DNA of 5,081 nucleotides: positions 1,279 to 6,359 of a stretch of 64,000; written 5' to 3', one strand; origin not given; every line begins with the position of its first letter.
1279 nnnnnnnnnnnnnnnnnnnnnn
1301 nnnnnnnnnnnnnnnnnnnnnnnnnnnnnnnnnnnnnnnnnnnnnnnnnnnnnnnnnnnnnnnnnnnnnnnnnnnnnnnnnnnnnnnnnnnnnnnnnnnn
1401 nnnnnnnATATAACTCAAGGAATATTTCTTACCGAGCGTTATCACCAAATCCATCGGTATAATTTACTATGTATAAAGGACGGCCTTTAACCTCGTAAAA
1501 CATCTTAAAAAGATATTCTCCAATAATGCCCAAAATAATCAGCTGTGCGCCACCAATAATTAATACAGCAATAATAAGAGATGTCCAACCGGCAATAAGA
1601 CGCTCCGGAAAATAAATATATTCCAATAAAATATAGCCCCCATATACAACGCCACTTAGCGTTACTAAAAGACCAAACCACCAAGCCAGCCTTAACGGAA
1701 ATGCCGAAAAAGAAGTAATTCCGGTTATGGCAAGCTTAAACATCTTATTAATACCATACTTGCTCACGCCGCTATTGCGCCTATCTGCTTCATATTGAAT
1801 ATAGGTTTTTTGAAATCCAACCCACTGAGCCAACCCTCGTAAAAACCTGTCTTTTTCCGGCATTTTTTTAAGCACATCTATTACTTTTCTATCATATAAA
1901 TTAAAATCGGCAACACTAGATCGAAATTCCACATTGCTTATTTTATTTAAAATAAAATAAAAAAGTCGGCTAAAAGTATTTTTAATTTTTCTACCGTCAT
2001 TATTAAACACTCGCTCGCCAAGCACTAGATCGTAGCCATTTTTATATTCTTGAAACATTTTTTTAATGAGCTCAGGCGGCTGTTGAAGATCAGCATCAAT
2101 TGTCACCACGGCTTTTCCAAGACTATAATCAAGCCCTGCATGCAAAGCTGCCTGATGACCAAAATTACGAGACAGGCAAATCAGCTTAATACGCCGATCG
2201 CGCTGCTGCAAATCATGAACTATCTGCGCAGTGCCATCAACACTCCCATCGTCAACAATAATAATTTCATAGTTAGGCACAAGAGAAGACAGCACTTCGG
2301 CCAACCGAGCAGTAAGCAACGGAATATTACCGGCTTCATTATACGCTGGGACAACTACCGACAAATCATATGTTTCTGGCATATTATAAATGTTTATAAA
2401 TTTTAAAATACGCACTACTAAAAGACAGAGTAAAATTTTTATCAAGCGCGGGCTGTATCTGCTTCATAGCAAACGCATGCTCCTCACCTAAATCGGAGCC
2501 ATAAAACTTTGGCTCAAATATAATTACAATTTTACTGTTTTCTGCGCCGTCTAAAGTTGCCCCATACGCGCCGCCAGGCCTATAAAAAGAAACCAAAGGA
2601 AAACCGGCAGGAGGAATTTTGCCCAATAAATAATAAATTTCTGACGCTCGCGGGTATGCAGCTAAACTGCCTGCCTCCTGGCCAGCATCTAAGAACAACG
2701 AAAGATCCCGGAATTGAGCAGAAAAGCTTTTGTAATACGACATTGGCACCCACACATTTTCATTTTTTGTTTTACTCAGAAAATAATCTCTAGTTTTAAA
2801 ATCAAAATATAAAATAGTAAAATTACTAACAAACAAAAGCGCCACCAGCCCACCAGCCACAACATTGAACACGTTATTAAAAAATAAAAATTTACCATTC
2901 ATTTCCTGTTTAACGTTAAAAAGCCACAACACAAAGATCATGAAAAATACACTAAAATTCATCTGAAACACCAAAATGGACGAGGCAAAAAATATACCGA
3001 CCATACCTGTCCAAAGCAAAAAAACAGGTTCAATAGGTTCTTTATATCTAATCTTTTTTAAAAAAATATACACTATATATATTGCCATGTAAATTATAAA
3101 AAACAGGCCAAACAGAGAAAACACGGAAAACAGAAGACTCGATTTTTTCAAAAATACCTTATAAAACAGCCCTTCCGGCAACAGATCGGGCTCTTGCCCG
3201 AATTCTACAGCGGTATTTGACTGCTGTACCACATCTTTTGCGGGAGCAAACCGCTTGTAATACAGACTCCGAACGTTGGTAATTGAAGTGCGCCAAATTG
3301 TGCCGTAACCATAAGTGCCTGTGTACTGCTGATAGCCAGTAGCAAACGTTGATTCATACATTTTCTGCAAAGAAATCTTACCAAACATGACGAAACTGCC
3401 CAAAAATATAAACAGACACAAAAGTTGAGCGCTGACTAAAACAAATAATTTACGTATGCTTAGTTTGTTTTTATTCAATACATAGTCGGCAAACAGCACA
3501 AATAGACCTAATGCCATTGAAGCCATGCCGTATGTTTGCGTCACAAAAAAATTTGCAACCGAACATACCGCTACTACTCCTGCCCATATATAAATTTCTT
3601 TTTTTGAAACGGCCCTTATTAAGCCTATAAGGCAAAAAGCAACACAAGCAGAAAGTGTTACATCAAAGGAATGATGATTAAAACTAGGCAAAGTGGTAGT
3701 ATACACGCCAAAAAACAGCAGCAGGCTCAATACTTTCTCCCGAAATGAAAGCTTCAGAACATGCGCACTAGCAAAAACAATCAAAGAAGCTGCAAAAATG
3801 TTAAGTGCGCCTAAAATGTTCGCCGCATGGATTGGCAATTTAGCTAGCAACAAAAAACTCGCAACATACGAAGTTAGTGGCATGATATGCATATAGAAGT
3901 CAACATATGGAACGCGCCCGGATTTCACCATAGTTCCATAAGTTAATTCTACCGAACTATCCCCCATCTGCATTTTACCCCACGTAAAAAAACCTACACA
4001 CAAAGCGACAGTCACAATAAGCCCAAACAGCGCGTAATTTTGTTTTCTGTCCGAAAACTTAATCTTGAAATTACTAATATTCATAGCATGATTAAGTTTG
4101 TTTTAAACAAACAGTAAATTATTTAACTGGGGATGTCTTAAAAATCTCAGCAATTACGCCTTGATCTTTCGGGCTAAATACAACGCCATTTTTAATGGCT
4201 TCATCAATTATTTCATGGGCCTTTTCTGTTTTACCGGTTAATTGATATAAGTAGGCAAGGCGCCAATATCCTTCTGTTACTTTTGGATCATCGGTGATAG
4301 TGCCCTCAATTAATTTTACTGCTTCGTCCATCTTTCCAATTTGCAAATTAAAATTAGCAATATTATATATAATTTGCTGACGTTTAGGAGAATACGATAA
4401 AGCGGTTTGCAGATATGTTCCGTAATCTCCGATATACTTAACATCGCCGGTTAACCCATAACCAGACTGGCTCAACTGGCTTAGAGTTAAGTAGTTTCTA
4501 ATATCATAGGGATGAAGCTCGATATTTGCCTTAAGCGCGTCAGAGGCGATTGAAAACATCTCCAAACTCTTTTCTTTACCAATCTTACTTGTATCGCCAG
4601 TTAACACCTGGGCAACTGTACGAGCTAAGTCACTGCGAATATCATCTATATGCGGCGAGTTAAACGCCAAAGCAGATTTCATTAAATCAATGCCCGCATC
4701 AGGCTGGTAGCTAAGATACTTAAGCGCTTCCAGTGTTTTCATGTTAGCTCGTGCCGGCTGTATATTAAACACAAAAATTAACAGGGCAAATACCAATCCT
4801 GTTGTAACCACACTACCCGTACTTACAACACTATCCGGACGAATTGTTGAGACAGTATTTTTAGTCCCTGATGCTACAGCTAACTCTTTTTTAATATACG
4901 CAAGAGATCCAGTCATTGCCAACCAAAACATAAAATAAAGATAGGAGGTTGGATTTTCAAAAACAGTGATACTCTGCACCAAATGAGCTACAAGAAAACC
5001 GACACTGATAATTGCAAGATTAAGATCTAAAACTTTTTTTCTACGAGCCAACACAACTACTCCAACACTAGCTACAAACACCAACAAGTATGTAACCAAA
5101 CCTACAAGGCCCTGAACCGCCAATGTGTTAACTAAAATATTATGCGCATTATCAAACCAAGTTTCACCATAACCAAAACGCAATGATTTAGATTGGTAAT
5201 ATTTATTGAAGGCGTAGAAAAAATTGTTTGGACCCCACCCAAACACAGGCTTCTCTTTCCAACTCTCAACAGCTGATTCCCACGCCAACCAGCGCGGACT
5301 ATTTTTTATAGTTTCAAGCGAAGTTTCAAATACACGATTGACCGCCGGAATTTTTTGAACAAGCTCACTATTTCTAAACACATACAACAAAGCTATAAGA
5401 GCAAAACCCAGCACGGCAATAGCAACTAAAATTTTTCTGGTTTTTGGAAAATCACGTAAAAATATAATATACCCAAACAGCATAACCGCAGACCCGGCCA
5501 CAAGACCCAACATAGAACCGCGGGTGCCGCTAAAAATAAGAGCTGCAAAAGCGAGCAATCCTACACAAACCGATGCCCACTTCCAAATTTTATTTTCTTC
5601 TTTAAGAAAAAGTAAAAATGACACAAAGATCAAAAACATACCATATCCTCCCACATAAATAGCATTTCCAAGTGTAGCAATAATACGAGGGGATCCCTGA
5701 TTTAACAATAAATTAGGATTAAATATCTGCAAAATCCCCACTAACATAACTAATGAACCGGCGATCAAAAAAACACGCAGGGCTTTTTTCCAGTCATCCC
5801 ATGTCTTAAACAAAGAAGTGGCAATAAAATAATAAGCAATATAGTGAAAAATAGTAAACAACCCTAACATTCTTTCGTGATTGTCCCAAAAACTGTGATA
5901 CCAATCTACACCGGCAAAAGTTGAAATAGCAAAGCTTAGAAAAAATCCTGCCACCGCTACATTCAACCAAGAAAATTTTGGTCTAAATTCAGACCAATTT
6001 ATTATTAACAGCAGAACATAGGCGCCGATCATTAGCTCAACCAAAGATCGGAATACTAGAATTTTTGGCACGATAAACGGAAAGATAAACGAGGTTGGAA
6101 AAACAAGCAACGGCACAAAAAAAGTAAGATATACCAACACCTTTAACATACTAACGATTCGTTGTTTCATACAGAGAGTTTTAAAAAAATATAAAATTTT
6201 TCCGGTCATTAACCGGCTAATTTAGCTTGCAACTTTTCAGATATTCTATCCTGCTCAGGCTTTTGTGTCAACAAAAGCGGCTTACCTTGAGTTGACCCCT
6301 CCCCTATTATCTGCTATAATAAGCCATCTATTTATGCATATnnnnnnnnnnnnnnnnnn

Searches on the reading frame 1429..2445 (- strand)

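Call 59: search_protein_families(library=pfam, proteins=[window:1429-2445:-], max_evalue=0.001)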
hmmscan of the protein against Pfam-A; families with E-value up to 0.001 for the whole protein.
window:1429-2445:- (338 aa): 3 families
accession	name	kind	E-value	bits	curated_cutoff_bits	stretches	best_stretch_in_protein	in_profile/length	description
PF00535.33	Glycos_transf_2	-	2.2e-34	119.2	23.3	1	29-190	1-165/168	Glycosyl transferase family 2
PF10111.15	Glyco_tranf_2_2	-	8.6e-06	25.9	27.3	1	29-131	1-103/276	Glycosyltransferase like family 2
PF13641.12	Glyco_tranf_2_3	-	5.8e-05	23.7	27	1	28-138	3-116/230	Glycosyltransferase like family 2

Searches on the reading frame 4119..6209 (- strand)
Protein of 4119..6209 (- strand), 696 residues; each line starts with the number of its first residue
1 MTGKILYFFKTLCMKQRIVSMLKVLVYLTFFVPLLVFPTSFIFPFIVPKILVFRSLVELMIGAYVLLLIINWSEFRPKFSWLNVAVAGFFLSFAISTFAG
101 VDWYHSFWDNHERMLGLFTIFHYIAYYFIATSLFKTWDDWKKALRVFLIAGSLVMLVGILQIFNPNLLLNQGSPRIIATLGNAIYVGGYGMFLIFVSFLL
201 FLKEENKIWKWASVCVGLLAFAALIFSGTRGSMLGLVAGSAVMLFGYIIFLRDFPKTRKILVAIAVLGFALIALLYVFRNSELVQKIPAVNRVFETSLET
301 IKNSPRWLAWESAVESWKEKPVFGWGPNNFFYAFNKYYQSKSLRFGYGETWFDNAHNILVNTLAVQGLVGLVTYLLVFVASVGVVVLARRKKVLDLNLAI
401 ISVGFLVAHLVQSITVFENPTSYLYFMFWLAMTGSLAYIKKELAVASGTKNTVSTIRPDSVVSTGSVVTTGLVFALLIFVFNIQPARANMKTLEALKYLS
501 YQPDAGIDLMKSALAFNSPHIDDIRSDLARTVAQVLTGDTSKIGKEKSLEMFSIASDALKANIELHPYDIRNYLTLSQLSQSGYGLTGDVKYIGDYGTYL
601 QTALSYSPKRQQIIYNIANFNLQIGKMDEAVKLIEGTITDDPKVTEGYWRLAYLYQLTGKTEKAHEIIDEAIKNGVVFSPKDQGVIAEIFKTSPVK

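Call 59: search_protein_families(library=pfam, proteins=[window:4119-6209:-], max_evalue=0.001)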
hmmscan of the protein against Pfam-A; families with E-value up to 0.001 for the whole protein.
window:4119-6209:- (696 aa): 3 families
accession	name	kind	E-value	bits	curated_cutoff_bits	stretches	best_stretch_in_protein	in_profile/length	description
PF04932.20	Wzy_C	-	9.8e-23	81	31.7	1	218-375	4-149/149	O-Antigen ligase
PF14559.12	TPR_19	-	1.2e-06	29.2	25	0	599-643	13-57/68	Tetratricopeptide repeat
PF13181.12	TPR_8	-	0.00065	20.1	25.7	0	646-673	2-29/34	Tetratricopeptide repeat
